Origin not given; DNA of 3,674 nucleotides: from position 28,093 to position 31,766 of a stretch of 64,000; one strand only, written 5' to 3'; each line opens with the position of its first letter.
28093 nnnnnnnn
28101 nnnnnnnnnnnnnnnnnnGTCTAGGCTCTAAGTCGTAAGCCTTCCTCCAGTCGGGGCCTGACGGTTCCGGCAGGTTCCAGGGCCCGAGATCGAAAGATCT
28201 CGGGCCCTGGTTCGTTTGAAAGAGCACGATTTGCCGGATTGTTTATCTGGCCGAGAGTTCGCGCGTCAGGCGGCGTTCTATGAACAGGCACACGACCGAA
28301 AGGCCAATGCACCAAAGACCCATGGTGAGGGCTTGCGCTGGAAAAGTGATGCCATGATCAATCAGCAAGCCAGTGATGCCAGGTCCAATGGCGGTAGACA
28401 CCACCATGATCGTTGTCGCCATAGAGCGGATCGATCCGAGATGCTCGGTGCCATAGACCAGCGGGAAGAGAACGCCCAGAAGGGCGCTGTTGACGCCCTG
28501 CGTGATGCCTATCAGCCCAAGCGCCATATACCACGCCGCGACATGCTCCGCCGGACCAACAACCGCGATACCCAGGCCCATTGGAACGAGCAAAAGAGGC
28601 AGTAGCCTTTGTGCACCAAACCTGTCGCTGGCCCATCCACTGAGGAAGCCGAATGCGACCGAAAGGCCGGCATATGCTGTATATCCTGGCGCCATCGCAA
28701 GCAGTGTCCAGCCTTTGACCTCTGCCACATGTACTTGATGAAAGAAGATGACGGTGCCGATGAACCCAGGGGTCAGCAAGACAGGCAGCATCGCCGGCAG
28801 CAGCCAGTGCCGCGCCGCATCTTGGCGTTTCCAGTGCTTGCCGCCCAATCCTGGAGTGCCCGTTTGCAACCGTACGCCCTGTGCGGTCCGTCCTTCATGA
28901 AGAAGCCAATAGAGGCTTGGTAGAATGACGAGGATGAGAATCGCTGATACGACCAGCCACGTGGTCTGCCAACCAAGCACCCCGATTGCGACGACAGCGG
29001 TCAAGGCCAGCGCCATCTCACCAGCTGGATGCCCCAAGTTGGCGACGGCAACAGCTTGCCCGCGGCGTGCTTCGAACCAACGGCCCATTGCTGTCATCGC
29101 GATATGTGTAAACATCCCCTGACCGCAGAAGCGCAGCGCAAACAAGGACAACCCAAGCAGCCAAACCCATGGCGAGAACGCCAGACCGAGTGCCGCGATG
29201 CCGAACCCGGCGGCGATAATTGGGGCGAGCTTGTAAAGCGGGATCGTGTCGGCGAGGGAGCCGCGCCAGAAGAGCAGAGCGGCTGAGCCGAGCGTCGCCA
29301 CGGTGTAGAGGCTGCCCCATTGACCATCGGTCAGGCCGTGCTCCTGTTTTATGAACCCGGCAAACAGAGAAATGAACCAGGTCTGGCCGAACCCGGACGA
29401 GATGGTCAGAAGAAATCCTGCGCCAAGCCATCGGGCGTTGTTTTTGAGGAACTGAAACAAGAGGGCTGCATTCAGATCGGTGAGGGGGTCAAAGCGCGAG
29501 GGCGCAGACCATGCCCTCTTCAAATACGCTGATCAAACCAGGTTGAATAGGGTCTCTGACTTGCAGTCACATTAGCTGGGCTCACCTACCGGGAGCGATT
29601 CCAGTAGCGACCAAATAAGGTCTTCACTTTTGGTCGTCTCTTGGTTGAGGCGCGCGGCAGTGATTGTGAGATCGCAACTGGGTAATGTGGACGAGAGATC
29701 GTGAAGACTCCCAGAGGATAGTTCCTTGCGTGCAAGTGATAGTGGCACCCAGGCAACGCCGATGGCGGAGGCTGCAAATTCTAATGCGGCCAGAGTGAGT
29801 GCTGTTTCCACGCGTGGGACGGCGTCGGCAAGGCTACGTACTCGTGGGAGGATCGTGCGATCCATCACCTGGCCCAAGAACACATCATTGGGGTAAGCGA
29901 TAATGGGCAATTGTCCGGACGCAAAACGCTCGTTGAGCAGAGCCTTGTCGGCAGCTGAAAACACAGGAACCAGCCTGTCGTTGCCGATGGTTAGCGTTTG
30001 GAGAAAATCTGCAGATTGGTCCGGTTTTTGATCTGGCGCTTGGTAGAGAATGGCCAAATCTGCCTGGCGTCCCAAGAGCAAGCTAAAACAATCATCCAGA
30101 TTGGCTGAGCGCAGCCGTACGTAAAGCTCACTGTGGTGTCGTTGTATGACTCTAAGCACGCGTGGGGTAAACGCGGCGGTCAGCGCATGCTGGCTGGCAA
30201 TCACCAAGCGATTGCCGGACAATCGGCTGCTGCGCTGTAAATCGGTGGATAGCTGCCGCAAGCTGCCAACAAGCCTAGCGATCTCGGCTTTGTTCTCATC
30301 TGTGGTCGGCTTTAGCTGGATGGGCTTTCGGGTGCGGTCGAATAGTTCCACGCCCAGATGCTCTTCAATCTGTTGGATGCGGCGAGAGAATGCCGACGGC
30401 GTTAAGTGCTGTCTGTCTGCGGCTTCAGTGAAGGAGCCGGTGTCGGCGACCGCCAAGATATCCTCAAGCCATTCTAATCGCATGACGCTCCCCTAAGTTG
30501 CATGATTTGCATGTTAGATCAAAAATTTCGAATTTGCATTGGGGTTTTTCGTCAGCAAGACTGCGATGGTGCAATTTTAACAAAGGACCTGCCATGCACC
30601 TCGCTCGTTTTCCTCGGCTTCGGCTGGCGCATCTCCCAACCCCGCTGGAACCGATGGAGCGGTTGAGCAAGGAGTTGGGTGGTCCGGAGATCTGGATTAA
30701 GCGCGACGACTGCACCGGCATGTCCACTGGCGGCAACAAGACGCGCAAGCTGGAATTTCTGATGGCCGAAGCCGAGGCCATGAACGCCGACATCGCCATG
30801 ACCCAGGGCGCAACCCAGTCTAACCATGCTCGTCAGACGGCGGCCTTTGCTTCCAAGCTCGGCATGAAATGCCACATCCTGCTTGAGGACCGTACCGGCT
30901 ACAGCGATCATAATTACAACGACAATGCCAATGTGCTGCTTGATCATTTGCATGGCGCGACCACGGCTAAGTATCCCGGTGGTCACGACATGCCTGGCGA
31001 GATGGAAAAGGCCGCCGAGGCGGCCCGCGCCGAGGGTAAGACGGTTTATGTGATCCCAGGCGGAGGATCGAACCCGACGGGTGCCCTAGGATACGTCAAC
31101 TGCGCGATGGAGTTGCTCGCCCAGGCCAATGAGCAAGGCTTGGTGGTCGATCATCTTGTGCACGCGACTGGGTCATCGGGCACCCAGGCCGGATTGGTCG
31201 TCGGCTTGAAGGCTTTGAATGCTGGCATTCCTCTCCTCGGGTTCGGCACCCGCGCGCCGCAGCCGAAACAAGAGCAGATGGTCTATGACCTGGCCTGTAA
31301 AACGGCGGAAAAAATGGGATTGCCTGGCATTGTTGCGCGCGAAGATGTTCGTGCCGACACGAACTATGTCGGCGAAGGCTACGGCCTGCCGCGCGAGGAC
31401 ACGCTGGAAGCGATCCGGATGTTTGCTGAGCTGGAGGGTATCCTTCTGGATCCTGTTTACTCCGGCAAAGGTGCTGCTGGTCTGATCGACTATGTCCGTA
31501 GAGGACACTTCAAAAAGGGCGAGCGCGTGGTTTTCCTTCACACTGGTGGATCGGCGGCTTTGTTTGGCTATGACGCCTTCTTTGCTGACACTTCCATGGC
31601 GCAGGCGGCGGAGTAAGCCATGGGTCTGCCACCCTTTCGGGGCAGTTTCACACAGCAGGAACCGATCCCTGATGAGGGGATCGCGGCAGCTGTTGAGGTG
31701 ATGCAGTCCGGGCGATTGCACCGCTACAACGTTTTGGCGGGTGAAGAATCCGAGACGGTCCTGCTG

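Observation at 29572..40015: Self-contained organosulfonate operon best explained as cysteinolate/cysteate catabolism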

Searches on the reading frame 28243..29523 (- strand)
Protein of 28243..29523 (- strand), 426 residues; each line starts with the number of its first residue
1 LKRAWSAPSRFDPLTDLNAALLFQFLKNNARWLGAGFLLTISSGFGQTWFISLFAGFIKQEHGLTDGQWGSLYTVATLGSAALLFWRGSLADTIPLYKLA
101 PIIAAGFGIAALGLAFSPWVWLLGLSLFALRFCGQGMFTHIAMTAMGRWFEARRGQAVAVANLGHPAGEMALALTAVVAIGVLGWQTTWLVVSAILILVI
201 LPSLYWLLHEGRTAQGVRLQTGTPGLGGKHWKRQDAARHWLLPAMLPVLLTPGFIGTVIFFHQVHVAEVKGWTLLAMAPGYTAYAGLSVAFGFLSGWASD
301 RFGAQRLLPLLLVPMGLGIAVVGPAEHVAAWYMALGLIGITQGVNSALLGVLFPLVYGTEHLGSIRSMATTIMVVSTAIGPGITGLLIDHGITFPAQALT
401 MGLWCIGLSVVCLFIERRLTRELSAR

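Call 19: search_protein_families(library=pfam, proteins=[window:28243-29523:-])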
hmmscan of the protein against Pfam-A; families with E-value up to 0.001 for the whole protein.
window:28243-29523:- (426 aa): 1 family
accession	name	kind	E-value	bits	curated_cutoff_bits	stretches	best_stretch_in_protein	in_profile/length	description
PF07690.21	MFS_1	-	5.9e-27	94.9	33.4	2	37-283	2-248/347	Major Facilitator Superfamily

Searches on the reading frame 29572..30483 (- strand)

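Call 3: search_protein_families(library=pfam, proteins=[window:29572-30483:-])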
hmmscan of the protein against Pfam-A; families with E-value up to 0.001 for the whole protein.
window:29572-30483:- (303 aa): 3 families
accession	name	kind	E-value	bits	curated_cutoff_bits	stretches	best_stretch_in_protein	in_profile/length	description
PF00126.33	HTH_1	-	6.9e-19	68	26.6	1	3-60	1-56/60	Bacterial regulatory helix-turn-helix protein, lysR family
PF03466.25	LysR_substrate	-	2.1e-14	53.8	28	1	90-263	5-172/209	LysR substrate binding domain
PF13556.12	HTH_30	-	0.00027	21.1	27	1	15-49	12-46/59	PucR C-terminal helix-turn-helix domain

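Call 4: search_protein_families(library=ncbifam, proteins=[window:29572-30483:-])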
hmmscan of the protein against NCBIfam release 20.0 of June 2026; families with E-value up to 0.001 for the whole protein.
window:29572-30483:- (303 aa): 52 families (the best 25 are shown)
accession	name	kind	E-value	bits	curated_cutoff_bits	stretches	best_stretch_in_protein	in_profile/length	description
NF007488.0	PRK10082.1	equivalog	9.1e-21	74.3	301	1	4-294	14-295/303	hypochlorite stress DNA-binding transcriptional regulator HypT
NF008352.0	PRK11139.1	subfamily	4.8e-18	65.3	288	1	11-158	16-157/305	transcriptional regulator GcvA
NF040786.1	LysR_Sec_metab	equivalog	2.6e-17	62.8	250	1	1-160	1-160/298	selenium metabolism-associated LysR family transcriptional regulator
NF008722.0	PRK11716.1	equivalog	9.4e-17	60.9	246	1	3-156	3-155/293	HTH-type transcriptional activator IlvY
NF008416.0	PRK11242.1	equivalog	1.1e-15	57.8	277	1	5-152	5-152/300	transcriptional regulator CynR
NF047711.1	PutUtilRegPtrR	equivalog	3.1e-15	56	400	1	1-155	1-152/283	putrescine utilization regulator PtrR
NF007491.0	PRK10086.1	equivalog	3.5e-15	55.6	316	1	7-177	23-182/313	DNA-binding transcriptional regulator DsdC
TIGR03339.1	phn_lysR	subfamily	6.8e-15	55.1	341.1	1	10-174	6-161/279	aminoethylphosphonate catabolism associated LysR family transcriptional regulator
NF041036.1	decaheme_TF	subfamily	9e-15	54.9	210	1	1-176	1-171/301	multiheme cytochrome-associated LysR family transcriptional regulator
NF052633.1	LysR_TF_PsrA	exception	2.6e-14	52.9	540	1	11-152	15-156/297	L-proline-binding transcription factor PsrA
NF008294.1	PRK11074.1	equivalog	4.8e-14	52.4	345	1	6-266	7-260/300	DNA-binding transcriptional activator PunR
TIGR03298.1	argP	subfamily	5.3e-14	52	273.55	1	4-96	4-95/292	ArgP/LysG family DNA-binding transcriptional regulator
NF002964.0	PRK03635.1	subfamily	7.6e-14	51.5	197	1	4-120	6-121/297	ArgP/LysG family DNA-binding transcriptional regulator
NF053705.1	TransRegGltCGpos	equivalog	1.3e-13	50.9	350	1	3-161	3-161/300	glutamate biosynthesis transcriptional regulator GltC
NF045990.1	TransRegCbbRRhodb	equivalog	1.4e-13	50.6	450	1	5-159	10-164/304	LysR family regulator CbbR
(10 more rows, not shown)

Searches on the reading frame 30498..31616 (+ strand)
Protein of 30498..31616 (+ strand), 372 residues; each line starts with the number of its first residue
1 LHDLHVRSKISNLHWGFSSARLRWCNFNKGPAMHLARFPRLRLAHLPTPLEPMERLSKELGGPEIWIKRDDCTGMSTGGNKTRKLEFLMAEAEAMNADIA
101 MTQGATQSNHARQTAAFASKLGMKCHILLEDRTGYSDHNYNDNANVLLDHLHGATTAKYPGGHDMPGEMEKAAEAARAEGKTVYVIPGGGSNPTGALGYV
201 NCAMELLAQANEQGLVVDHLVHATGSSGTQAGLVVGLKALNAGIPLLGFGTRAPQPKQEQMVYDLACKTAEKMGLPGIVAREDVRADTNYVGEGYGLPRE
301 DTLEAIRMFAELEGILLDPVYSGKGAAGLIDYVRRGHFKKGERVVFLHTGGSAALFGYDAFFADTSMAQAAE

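Call 3: search_protein_families(library=pfam, proteins=[window:30498-31616:+])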
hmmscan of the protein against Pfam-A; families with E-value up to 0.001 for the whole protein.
window:30498-31616:+ (372 aa): 1 family
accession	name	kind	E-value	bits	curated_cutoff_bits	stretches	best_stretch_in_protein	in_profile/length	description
PF00291.31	PALP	-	7.8e-58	196.6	35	1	43-350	3-295/295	Pyridoxal-phosphate dependent enzyme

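Call 4: search_protein_families(library=ncbifam, proteins=[window:30498-31616:+])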
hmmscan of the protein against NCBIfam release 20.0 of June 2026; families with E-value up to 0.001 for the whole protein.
window:30498-31616:+ (372 aa): 17 families
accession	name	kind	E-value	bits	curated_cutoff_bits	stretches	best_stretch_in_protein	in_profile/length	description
NF052482.1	sulfolyase_CuyA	equivalog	2.5e-161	536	450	1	33-362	1-331/332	D-cysteate sulfo-lyase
TIGR01275.1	ACC_deam_rel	subfamily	3.2e-90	302.7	289.4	1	42-358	2-317/321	pyridoxal phosphate-dependent enzymes, D-cysteine desulfhydrase family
NF003030.0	PRK03910.1-3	equivalog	1.3e-88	297.4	429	1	34-360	9-334/338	D-cysteine desulfhydrase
NF003032.0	PRK03910.1-5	equivalog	1.2e-81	274.4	469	1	34-359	6-327/330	D-cysteine desulfhydrase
NF003029.0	PRK03910.1-1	equivalog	3.1e-81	273.3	610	1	33-359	4-325/328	D-cysteine desulfhydrase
TIGR01274.1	ACC_deam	equivalog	1.7e-77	260.9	392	1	35-364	2-336/337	1-aminocyclopropane-1-carboxylate deaminase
NF052537.1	CoM_syn_XcbE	exception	3.8e-76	256.4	450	1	35-356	3-321/322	coenzyme M biosynthesis enzyme XcbE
NF010646.0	PRK14045.1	equivalog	1.7e-63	214.9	550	1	35-359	9-322/329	1-aminocyclopropane-1-carboxylate deaminase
NF006050.0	PRK08197.1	equivalog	5.5e-08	32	303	1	44-130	77-159/406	threonine synthase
TIGR01124.1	ilvA_2Cterm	equivalog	4.4e-07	28.9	411.3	1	47-251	17-201/499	threonine ammonia-lyase, biosynthetic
TIGR00263.1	trpB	equivalog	3.3e-06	26.4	392.45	1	45-155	48-150/385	tryptophan synthase subunit beta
NF006390.0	PRK08639.1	equivalog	2.2e-05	23.6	421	1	46-242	24-203/418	threonine ammonia-lyase IlvA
TIGR01136.1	cysKM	subfamily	7.7e-05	22.2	344.15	1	151-345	101-283/299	cysteine synthase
NF006674.0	PRK09224.1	subfamily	0.00012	21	577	1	47-249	25-207/508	threonine ammonia-lyase IlvA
NF010376.0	PRK13803.1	equivalog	0.00012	21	819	1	46-130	259-339/600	bifunctional phosphoribosylanthranilate isomerase/tryptophan synthase subunit beta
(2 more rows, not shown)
